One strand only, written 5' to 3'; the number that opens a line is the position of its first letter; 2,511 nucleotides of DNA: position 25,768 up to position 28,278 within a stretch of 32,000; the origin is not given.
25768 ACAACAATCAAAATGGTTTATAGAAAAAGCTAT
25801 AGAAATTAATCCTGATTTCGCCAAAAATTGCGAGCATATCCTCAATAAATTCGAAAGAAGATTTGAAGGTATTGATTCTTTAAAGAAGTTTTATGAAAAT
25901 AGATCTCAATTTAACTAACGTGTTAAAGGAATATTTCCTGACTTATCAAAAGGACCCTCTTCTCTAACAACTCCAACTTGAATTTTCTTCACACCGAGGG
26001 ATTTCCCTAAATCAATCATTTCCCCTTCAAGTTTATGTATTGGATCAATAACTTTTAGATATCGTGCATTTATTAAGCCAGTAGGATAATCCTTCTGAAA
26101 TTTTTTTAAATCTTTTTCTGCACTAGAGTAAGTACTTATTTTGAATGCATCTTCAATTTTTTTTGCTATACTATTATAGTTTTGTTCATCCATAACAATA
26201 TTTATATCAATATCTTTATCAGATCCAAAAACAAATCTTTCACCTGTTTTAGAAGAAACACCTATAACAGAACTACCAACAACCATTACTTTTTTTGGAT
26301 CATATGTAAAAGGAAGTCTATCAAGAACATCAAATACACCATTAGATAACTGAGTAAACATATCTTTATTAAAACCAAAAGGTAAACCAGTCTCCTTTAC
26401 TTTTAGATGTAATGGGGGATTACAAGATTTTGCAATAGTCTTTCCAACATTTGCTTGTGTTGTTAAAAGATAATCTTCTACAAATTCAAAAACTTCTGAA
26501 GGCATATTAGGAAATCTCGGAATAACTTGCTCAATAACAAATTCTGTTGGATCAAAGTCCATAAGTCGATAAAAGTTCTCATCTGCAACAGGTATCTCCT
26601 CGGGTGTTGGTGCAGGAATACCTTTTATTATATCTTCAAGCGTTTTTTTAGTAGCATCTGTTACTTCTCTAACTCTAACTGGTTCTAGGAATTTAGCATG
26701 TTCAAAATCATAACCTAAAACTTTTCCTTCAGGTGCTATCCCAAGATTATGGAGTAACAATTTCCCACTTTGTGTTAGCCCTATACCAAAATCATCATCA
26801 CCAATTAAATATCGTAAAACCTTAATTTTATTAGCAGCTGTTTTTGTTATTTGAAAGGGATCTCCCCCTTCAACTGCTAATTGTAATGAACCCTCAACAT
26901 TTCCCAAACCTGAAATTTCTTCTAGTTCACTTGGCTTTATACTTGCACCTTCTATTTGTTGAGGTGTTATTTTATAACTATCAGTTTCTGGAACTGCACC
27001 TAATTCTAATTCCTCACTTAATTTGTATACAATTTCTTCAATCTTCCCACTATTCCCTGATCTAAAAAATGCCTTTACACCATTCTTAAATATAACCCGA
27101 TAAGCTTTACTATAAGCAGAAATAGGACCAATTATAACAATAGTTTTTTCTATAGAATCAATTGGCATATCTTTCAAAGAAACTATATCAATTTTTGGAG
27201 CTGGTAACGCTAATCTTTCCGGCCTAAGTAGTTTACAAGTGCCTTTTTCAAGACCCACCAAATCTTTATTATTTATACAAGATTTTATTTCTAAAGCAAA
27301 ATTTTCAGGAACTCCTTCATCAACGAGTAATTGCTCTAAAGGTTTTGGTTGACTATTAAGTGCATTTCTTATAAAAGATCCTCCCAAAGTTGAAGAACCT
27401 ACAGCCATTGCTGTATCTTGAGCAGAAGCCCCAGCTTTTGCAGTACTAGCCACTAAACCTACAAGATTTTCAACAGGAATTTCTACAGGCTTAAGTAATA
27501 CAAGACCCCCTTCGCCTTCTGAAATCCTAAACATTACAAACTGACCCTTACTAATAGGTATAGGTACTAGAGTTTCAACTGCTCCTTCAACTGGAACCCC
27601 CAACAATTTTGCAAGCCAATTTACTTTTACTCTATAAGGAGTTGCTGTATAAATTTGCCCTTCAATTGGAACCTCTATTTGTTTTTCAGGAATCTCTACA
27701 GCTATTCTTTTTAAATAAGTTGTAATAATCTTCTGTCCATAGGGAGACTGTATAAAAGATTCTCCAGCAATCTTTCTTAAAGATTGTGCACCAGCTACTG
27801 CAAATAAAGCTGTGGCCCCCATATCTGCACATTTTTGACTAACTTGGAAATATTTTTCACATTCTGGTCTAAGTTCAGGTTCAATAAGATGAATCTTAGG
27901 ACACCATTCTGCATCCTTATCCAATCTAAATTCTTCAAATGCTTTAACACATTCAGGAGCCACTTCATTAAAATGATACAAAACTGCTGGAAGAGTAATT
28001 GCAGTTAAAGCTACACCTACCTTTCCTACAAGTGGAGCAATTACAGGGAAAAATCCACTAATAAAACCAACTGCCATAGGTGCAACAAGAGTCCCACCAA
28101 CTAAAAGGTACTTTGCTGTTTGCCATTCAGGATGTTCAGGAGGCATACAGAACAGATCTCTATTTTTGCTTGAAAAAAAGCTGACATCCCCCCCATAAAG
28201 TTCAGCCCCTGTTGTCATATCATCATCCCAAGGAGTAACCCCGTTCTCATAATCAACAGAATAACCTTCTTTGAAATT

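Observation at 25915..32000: Giant (more than 2,027 aa) mosaic protein: beta-sandwich repeats, dockerin, Cys/Asp repeats, membrane anchor and a large C-terminal region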

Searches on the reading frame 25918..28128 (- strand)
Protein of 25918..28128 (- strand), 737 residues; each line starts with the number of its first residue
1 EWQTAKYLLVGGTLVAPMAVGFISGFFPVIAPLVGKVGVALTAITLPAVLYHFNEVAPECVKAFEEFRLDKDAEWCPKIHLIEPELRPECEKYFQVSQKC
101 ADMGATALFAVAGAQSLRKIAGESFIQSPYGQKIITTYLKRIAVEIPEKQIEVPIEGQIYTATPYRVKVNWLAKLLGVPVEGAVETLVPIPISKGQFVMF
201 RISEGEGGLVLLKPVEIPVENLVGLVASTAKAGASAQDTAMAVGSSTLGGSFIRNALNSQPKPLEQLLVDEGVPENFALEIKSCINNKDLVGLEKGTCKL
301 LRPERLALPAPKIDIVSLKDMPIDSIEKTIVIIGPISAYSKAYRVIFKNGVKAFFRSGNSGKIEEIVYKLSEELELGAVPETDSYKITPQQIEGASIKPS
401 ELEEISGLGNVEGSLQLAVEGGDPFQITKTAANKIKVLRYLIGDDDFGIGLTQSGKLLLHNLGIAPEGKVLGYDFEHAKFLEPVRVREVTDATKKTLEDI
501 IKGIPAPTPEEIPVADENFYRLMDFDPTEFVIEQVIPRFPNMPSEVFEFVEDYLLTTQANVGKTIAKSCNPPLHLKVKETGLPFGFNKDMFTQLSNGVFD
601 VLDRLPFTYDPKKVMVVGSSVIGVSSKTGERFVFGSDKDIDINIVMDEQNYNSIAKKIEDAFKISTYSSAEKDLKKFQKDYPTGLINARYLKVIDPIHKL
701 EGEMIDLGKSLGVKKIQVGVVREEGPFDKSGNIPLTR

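Call 11: search_solved_structures(query=window:25918-28128:-, max_evalue=10, show_alignments=3)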
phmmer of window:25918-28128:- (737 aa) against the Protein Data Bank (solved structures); distinct sequences matched with E-value up to 10: 0.

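Call 12: search_protein_families(library=ncbifam, proteins=[window:25918-28128:-], max_evalue=1)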
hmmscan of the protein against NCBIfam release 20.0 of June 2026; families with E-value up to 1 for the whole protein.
window:25918-28128:- (737 aa): 2 families
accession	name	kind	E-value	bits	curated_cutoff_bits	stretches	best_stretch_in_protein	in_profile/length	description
NF002804.0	PRK02946.1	equivalog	0.071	11.6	488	1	455-496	461-502/582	bifunctional isocitrate dehydrogenase kinase/phosphatase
TIGR02795.1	tol_pal_ybgF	equivalog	0.24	12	90.1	1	655-688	6-41/119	tol-pal system protein YbgF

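Call 13: find_homologous_proteins(query=window:25918-28128:-, max_evalue=0.001)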
Query window:25918-28128:-: 8000 candidates shared short words with the query, none scored E <= 0.001.
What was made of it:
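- Tried and rejected: The word-indexed homologue search with the C-terminal region found nothing, not even the protein itself (call 13).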

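Call 20: search_protein_representatives(protein=window:25918-28128:-)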
Query: 737 residues. Proteins with E-value up to 0.001 (for the whole library): 7; up to 1e-10: 2; up to 1e-30: 2. The best 7 are listed.
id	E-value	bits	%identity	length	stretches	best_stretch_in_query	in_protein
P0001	0.0e+00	1635.7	100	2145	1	1-737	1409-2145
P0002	1.1e-42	163.0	33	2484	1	2-541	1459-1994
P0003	1.3e-09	53.7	31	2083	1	581-735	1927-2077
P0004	2.1e-08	49.7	31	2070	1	581-734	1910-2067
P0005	4.3e-07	45.4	30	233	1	593-735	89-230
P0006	6.4e-07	44.8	29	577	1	581-726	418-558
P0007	9.9e-07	44.2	35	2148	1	603-723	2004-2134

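Call 23: find_encoding_contigs(protein=P0001, flank=10000, max_places=6)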
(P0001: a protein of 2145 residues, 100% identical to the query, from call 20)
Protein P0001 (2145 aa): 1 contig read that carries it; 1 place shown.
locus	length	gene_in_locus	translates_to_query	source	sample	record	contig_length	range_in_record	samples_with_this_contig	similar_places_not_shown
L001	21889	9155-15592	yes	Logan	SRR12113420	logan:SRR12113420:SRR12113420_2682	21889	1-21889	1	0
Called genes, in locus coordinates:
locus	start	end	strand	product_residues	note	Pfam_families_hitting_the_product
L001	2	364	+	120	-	?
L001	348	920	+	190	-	PF01909:NTP_transf_2 (weak), PF18765:Polbeta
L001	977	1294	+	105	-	-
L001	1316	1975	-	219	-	PF02732:ERCC4, PF12826:HHH_2, PF14520:HHH_5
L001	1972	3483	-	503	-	PF00270:DEAD, PF04851:ResIII, PF21210:RNA_helicase_helical, PF00271:Helicase_C, PF16203:ERCC3_RAD25_C (weak)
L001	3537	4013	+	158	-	-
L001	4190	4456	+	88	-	-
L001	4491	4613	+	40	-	-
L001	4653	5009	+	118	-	-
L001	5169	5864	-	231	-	PF01963:TraB_PrgY_gumN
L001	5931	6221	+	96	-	PF05239:PRC (weak)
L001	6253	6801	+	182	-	-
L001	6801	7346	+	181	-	-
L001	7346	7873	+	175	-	-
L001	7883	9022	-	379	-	PF13884:Peptidase_S74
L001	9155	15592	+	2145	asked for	PF08308:PEGA, PF13620:CarboxypepD_reg (weak), PF00404:Dockerin_1 (weak)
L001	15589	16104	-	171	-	PF00515:TPR_1 (faint), PF13431:TPR_17 (faint), PF13414:TPR_11 (faint)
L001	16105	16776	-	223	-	PF00149:Metallophos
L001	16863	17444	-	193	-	-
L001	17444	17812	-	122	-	-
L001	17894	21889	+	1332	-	?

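Call 24: find_encoding_contigs(protein=P0002, flank=10000, max_places=6)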
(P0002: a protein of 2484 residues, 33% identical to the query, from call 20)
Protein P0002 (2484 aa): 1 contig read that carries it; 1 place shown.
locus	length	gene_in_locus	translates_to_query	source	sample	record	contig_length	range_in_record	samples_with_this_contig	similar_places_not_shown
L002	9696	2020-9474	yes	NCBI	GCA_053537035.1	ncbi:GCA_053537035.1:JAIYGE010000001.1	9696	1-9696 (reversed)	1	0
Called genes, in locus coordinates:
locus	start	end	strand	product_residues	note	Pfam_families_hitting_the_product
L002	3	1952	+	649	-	?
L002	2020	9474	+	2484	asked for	PF08308:PEGA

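Call 25: find_encoding_contigs(protein=P0003, flank=8000, max_places=4)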
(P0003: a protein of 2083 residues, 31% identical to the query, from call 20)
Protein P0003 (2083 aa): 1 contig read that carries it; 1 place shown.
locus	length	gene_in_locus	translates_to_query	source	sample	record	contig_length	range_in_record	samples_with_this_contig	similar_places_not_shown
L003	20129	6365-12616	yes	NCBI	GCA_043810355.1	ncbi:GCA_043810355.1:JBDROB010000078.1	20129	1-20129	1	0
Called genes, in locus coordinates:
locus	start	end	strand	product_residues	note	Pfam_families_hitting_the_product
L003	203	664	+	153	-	PF00072:Response_reg (faint)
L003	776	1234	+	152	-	-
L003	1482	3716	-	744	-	PF09826:Beta_propel, PF08309:LVIVD (faint)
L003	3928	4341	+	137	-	PF01850:PIN (weak)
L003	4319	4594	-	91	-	-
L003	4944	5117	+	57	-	-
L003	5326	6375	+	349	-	-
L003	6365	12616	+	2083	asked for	-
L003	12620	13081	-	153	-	PF13414:TPR_11 (weak)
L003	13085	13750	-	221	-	PF00149:Metallophos, PF12850:Metallophos_2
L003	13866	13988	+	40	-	-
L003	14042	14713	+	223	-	PF02586:SRAP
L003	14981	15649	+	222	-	-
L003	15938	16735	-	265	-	PF05124:S_layer_C (faint)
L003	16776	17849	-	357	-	-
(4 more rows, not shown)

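Call 26: find_encoding_contigs(protein=P0004, flank=8000, max_places=4)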
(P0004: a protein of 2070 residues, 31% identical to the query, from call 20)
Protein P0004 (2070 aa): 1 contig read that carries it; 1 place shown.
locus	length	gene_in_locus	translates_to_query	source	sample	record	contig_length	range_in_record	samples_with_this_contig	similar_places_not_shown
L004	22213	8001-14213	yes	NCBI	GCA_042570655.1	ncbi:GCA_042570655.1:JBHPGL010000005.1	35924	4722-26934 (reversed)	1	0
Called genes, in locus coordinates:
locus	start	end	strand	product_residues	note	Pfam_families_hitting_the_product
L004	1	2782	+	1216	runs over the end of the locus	-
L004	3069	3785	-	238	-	PF02954:HTH_8 (faint)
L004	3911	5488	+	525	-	PF04542:Sigma70_r2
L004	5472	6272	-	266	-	PF01041:DegT_DnrJ_EryC1 (weak), PF27296:MJ1341_C (weak)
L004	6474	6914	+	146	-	-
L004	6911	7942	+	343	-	-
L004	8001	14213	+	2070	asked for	-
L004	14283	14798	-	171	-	-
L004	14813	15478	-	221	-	PF00149:Metallophos, PF12850:Metallophos_2 (weak), PF14582:Metallophos_3 (weak)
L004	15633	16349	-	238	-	-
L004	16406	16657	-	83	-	-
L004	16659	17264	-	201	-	-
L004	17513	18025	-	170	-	-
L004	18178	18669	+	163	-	-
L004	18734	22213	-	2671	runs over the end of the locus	-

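Call 27: find_encoding_contigs(protein=P0007, flank=8000, max_places=4)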
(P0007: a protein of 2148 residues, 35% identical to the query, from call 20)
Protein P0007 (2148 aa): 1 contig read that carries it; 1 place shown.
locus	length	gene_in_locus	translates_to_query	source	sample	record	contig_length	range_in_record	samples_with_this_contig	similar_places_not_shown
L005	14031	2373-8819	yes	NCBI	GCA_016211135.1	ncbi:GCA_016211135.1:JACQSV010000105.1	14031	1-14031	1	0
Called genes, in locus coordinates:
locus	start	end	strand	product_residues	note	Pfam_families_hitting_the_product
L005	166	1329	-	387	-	PF00155:Aminotran_1_2, PF01053:Cys_Met_Meta_PP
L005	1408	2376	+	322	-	-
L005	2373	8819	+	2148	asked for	-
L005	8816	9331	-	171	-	-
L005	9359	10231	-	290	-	-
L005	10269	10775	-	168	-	PF01613:Flavin_Reduct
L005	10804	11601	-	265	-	PF06691:DUF1189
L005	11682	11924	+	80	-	PF04014:MazE_antitoxin (weak)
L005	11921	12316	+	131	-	PF01850:PIN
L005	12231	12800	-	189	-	PF13489:Methyltransf_23, PF01209:Ubie_methyltran, PF07021:MetW, PF13847:Methyltransf_31, PF08241:Methyltransf_11, PF08242:Methyltransf_12, PF13649:Methyltransf_25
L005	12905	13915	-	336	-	-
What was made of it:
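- The tail, TPR and phosphoesterase arrangement recurs in other genomes (calls 25-27).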

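Call 28: find_encoding_contigs(protein=P0006, flank=8000, max_places=4)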
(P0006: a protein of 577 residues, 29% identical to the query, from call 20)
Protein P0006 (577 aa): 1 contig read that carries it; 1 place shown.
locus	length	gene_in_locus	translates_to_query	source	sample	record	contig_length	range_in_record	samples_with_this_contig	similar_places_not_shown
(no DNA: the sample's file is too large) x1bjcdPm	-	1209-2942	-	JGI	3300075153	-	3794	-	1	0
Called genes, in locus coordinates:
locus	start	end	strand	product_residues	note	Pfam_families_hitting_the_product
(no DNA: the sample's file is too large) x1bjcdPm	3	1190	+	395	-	?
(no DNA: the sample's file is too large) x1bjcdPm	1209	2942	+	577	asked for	-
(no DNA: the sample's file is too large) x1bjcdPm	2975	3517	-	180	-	-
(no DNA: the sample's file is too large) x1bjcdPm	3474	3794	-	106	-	?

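Call 29: find_encoding_contigs(protein=P0005, flank=8000, max_places=4)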
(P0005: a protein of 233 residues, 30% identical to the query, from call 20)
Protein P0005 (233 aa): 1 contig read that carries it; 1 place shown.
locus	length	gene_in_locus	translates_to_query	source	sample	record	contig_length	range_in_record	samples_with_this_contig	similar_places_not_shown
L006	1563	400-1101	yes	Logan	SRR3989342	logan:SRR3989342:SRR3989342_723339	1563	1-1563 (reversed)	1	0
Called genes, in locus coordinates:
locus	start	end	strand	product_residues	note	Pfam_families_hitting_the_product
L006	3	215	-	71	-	?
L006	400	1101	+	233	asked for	-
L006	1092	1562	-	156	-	?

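Call 39: search_protein_families(library=pfam, proteins=[P0002, P0003, P0004, P0005, P0006, P0007], max_evalue=0.1)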
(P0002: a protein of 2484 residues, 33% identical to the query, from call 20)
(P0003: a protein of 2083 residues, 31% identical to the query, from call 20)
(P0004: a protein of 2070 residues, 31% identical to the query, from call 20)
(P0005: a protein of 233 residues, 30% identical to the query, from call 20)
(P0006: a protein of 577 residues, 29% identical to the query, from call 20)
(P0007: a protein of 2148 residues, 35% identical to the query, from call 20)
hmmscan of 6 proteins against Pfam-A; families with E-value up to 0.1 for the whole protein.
P0002 (2484 aa): 3 families
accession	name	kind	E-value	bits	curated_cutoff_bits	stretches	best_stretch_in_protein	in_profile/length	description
PF08308.17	PEGA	-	4.8e-32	110.1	20.8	3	329-395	3-69/71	PEGA domain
PF22820.2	TcaA_3rd_4th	-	0.00018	21.8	27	0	330-360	5-36/73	TcaA protein 3rd/4th domain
PF00404.24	Dockerin_1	-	0.0066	17.1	22.9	1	643-689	2-53/57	Dockerin type I domain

P0003 (2083 aa): 0 families

P0004 (2070 aa): 0 families

P0005 (233 aa): 2 families
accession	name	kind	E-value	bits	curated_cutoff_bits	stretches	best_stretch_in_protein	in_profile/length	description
PF18765.7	Polbeta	-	0.057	14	26.9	0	111-154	19-55/93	Polymerase beta, Nucleotidyltransferase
PF06470.18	SMC_hinge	-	0.08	13.8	22.5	0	43-109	27-93/116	SMC proteins Flexible Hinge Domain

P0006 (577 aa): 0 families

P0007 (2148 aa): 0 families

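Call 93: search_protein_families(library=padloc, proteins=[window:25918-28128:-, P0005], max_evalue=1)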
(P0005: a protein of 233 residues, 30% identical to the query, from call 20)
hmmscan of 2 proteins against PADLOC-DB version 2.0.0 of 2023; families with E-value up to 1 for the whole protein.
window:25918-28128:- (737 aa): 0 families

P0005 (233 aa): 0 families

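Call 96: search_dna_similar(query=window:25918-28128:-, collection=phages, mode=protein, max_evalue=0.001, max_rows=10)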
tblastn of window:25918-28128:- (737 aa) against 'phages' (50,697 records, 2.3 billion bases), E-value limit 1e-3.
No match.

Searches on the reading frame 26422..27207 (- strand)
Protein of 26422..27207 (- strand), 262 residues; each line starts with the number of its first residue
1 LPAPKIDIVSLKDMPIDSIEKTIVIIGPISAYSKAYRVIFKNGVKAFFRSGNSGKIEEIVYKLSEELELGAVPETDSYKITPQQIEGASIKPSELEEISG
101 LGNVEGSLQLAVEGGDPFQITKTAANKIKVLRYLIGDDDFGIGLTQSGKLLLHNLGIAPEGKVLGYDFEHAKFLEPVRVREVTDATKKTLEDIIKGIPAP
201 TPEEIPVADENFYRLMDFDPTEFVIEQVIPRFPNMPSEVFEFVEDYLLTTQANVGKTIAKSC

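Call 44: search_protein_families(library=pfam, proteins=[window:26422-27207:-], max_evalue=10)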
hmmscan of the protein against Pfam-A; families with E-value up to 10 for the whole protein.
seq(262 aa): 1 family
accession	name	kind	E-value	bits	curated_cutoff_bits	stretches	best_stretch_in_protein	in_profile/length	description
PF06315.17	AceK_kinase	-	0.011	15.7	29.3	1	147-189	146-188/256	Isocitrate dehydrogenase kinase/phosphatase (AceK) kinase domain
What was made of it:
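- On PI3/PI4-kinase-like fold (type II PI4K): AceK_kinase gives E 0.011 (call 44).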

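Call 45: search_solved_structures(query=A2, max_evalue=10, show_alignments=4)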
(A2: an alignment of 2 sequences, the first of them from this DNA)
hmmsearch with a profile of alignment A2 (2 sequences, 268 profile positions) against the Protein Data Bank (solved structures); distinct sequences matched with E-value up to 10: 0.

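Call 57: predict_structure(alignment_id=A2)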
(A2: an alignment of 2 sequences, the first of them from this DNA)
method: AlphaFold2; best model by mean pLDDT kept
length: 262 residues; sequences in the alignment: 2
mean_pLDDT: 39.5   pTM: 0.28
mean pLDDT of the five models: 39.5, 37.7, 35.8, 35.8, 35.3
residues with pLDDT >= 90: 0; 70-90: 2; 50-70: 47; < 50: 213
segments of 3 or more residues with pLDDT < 50: 1-34, 41-44, 50-58, 60-62, 64-214, 231-235, 260-262
pLDDT, mean of each block of 10 residues (from residue 1): 27 39 43 49 49 46 46 33 35 44 36 28 27 28 26 26 28 28 35 36 41 54 59 49 59 55 43
secondary structure, 60 per line:
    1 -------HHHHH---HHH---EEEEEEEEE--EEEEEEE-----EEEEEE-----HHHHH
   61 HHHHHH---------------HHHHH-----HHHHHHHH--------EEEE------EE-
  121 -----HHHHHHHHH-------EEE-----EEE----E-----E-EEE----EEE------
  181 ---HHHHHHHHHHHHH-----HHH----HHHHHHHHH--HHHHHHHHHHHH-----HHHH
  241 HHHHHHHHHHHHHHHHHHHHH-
elements in order: H8-12 E22-30 E33-39 E45-50 H56-66 H82-86 H92-99 E108-111 H126-134 E142-144 E150-152 E165-167 E172-174 H184-196 H209-217 H220-231 H237-261
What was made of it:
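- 26512..27141 (-): Kinase-like region (aa 1620-1829). The core at aa 1696-1771 aligns to the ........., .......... and xDNG motifs of human PI4K type II alpha. The catalytic-loop Arg is replaced (DDF in place of TDR). The AF2 model failed at pLDDT 39.5 (call 57).
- On PI3/PI4-kinase-like fold (type II PI4K): The AF2 model is unusable (call 57).
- Closest known: Type II phosphatidylinositol 4-kinases. Different: The structure model failed (call 57).
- Tried and rejected: AF2 of the kinase-like region with two sequences gave pLDDT 39.5 and was not used for fold search (call 57).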

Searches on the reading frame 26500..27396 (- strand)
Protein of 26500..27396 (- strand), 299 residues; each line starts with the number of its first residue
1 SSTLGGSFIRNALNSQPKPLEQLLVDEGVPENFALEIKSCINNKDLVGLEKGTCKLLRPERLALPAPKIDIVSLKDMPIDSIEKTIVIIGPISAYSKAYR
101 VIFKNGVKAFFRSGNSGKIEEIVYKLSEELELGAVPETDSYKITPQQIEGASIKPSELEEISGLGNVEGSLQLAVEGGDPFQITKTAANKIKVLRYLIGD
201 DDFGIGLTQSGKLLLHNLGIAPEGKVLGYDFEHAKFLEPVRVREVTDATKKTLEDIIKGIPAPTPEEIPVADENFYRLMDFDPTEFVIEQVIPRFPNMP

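Call 19: search_protein_families(library=pfam, proteins=[window:26500-27396:-], max_evalue=10)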
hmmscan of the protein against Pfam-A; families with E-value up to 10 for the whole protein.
window:26500-27396:- (299 aa): 1 family
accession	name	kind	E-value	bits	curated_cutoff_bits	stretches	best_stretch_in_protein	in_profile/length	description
PF06315.17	AceK_kinase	-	0.015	15.2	29.3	1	210-252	146-188/256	Isocitrate dehydrogenase kinase/phosphatase (AceK) kinase domain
